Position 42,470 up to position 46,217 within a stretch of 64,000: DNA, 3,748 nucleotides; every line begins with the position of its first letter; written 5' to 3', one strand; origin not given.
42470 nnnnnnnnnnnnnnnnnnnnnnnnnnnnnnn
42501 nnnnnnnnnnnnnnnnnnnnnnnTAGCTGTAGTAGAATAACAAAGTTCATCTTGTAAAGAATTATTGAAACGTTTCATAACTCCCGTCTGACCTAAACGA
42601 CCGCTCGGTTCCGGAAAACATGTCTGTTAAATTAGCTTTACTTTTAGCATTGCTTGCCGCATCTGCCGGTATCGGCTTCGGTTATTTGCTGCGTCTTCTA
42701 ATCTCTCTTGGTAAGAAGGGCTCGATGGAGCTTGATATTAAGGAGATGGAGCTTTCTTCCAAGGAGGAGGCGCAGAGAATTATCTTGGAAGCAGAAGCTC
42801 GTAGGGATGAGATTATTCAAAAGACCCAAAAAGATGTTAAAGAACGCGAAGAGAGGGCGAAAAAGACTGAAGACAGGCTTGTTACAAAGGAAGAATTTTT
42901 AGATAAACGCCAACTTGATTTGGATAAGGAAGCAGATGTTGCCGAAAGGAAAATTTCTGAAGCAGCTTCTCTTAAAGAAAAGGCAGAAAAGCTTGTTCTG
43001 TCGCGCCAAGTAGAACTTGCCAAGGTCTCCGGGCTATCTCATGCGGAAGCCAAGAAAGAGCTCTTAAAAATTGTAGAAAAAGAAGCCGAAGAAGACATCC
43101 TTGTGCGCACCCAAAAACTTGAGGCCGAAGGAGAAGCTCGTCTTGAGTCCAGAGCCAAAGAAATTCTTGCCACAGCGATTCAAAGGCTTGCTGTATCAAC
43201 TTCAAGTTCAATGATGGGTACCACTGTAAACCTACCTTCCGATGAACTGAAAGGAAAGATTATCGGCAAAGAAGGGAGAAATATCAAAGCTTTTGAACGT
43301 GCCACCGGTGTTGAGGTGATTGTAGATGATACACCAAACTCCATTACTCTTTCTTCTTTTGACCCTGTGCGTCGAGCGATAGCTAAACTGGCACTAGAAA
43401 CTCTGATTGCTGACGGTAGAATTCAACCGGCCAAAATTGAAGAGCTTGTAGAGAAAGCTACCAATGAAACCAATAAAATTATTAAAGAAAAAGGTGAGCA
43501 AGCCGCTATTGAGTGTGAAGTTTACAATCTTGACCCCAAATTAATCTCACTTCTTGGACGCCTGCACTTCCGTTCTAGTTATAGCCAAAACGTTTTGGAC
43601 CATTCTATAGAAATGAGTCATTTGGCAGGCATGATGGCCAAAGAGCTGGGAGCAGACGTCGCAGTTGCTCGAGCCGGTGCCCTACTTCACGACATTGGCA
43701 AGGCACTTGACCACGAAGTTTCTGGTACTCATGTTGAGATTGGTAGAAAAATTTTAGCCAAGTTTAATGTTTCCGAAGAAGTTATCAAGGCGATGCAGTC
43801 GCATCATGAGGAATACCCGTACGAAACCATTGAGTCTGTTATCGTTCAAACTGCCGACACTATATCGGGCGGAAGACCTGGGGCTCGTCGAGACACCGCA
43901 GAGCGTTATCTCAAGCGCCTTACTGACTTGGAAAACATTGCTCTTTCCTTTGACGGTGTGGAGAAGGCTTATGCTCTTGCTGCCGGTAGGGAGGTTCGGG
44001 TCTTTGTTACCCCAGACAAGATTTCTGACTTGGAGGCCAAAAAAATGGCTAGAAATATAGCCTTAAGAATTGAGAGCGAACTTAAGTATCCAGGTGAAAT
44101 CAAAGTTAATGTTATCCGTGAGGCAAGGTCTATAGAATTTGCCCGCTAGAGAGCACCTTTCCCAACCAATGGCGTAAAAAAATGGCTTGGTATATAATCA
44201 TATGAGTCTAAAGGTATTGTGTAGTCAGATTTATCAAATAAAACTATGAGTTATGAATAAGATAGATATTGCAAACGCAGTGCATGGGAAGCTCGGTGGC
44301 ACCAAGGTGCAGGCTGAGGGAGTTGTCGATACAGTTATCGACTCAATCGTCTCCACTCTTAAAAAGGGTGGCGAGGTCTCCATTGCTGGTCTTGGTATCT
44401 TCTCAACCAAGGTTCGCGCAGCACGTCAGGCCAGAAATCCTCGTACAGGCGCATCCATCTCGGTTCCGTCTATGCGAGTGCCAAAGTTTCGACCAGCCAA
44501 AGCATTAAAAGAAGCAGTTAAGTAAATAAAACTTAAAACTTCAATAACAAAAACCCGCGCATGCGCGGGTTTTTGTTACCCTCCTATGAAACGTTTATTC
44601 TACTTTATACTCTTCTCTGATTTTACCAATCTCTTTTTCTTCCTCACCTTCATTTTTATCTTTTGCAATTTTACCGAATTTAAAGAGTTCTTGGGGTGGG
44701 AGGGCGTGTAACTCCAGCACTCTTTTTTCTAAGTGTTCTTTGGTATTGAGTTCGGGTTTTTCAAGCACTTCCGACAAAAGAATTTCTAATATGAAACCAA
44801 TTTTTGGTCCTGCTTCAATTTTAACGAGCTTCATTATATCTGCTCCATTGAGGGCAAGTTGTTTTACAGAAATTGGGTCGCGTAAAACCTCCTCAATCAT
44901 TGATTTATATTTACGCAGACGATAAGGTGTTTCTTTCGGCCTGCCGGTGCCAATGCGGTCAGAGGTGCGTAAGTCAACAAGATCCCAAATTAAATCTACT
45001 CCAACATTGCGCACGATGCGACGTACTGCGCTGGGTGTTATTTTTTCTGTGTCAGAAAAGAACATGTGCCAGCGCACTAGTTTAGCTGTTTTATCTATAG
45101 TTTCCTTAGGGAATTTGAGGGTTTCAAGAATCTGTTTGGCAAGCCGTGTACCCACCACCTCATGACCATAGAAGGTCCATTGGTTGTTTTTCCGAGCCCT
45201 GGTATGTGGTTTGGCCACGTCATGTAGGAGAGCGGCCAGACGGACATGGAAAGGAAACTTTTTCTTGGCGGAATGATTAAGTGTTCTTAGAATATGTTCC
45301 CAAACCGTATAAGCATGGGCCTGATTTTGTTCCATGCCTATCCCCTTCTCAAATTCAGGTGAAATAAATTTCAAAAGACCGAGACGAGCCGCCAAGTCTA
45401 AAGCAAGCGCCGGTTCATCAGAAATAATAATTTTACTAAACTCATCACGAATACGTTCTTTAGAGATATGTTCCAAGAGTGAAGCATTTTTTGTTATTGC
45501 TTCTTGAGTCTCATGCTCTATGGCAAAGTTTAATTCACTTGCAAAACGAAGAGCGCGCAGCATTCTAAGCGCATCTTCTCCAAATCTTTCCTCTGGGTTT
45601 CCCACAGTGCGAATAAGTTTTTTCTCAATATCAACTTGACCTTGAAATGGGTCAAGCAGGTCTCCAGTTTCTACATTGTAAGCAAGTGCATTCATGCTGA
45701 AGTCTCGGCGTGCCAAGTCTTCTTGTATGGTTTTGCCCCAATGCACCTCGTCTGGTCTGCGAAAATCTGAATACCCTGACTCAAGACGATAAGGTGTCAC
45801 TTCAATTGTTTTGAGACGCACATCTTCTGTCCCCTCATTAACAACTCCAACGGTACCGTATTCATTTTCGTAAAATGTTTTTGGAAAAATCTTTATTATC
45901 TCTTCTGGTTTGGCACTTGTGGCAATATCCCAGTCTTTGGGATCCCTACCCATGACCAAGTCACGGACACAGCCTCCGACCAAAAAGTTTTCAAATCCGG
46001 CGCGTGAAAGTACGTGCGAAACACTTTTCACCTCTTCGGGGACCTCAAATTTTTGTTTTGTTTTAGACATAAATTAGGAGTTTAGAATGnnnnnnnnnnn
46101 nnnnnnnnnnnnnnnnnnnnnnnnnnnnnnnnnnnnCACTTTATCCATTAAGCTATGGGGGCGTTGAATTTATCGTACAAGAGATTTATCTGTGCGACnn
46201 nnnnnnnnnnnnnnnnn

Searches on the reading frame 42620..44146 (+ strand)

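Call 66: search_protein_families(library=pfam, proteins=[window:42620-44146:+], max_evalue=0.001)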
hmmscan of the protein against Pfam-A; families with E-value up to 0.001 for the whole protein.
window:42620-44146:+ (509 aa): 3 families
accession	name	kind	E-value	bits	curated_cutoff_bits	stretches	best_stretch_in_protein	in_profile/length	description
PF12072.13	RNase_Y_N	-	5.2e-20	72.2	32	1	7-192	3-199/201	RNase Y N-terminal region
PF01966.28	HD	-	1.1e-18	68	22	1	325-416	1-114/116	HD domain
PF00013.35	KH_1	-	1.4e-07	31.6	21.5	1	202-255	3-62/66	KH domain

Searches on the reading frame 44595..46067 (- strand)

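Call 66: search_protein_families(library=pfam, proteins=[window:44595-46067:-], max_evalue=0.001)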
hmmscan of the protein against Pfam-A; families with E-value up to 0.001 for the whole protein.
window:44595-46067:- (490 aa): 4 families
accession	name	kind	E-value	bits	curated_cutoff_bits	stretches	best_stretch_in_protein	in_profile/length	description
PF01743.26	PolyA_pol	-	2.2e-35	122.2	23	1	28-153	2-126/126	Poly A polymerase head domain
PF12627.12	PolyA_pol_RNAbd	-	5.6e-20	71.3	22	1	180-240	1-61/64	Probable RNA and SrmB- binding site of polymerase A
PF01966.28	HD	-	3.6e-11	43.8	22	1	257-346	3-103/116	HD domain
PF13735.12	tRNA_NucTran2_2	-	6.5e-09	36.4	27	1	308-448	22-147/149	tRNA nucleotidyltransferase domain 2 putative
